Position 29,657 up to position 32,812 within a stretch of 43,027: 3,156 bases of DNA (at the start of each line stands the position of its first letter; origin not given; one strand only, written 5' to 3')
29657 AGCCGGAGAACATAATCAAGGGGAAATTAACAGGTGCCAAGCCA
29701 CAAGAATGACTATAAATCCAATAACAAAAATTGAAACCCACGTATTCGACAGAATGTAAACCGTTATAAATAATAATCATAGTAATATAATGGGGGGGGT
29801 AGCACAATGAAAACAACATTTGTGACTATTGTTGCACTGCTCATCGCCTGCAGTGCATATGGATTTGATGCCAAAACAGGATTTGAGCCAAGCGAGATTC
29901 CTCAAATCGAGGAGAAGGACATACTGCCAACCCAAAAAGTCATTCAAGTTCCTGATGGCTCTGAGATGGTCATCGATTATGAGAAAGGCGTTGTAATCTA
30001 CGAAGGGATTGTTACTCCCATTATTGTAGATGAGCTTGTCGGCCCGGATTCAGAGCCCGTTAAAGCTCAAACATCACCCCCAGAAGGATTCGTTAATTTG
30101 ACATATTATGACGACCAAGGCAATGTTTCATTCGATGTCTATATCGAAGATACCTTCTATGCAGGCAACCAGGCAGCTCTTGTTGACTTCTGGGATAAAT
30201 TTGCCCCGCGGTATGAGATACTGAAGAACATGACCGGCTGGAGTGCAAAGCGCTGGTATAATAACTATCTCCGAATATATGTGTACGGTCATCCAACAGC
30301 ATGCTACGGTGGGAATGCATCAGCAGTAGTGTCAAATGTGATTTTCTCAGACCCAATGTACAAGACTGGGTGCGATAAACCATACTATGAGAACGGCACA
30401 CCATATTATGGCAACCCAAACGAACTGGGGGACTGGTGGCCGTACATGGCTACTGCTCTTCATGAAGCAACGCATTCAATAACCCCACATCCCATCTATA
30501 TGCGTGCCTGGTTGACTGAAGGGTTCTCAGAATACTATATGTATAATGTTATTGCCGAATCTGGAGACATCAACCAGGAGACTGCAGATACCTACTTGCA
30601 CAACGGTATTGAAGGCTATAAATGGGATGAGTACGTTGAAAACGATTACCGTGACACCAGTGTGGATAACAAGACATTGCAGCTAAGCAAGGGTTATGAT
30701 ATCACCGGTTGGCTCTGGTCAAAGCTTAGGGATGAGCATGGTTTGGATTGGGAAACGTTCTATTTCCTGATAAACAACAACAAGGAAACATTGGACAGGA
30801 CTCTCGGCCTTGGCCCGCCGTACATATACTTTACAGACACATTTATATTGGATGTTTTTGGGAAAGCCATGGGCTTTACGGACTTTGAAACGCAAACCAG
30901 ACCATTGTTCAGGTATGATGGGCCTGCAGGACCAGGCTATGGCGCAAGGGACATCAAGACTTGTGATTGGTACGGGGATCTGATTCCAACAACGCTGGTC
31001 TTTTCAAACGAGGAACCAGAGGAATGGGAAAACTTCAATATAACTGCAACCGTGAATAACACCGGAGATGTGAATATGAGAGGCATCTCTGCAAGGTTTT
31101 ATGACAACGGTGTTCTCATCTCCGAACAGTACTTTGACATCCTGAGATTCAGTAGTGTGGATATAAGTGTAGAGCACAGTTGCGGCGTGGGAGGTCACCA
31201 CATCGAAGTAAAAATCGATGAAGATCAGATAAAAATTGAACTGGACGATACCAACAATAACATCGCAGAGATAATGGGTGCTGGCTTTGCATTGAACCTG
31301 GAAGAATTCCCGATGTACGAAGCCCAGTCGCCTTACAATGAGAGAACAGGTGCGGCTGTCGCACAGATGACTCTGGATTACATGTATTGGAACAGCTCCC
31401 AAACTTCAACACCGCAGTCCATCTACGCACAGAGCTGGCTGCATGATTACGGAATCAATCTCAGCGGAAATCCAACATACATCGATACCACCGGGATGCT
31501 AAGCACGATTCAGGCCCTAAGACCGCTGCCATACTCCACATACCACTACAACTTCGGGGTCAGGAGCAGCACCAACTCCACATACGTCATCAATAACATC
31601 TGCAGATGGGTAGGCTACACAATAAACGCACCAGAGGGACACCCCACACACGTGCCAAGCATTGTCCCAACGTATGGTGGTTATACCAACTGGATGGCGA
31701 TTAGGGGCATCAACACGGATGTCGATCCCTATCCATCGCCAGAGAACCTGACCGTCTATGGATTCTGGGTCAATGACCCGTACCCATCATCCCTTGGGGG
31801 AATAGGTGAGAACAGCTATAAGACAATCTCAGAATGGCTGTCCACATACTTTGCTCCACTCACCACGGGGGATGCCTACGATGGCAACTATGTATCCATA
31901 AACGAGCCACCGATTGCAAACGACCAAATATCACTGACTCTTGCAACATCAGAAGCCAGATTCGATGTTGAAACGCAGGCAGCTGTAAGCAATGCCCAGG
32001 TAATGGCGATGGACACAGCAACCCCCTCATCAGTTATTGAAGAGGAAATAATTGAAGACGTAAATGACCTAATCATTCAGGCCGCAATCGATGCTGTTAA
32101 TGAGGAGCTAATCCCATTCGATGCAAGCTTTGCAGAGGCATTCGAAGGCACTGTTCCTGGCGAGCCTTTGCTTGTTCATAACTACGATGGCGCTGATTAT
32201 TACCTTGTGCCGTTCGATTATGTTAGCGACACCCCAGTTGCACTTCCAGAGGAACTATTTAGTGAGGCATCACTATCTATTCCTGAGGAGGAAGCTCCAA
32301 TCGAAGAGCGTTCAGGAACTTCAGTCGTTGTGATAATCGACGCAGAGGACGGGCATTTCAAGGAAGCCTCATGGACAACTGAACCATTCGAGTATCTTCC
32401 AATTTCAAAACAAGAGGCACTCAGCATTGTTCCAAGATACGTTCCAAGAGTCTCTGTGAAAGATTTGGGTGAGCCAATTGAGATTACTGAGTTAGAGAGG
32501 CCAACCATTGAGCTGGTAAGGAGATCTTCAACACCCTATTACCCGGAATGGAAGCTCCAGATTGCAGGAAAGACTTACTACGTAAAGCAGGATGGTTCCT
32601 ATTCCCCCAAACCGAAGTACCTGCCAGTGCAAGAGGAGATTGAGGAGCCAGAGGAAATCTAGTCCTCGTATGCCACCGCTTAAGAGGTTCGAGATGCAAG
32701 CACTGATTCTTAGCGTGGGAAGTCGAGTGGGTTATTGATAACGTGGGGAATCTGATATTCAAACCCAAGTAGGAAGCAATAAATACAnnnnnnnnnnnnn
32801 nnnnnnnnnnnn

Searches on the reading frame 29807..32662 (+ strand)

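Call 81: search_protein_families(library=pfam, proteins=[window:29807-32662:+], max_evalue=0.001)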
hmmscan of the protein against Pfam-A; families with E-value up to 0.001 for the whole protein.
window:29807-32662:+ (951 aa): 1 family
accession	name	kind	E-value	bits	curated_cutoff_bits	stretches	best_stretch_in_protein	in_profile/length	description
PF07705.17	CARDB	-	1.8e-08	35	22.7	1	391-486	3-99/101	CARDB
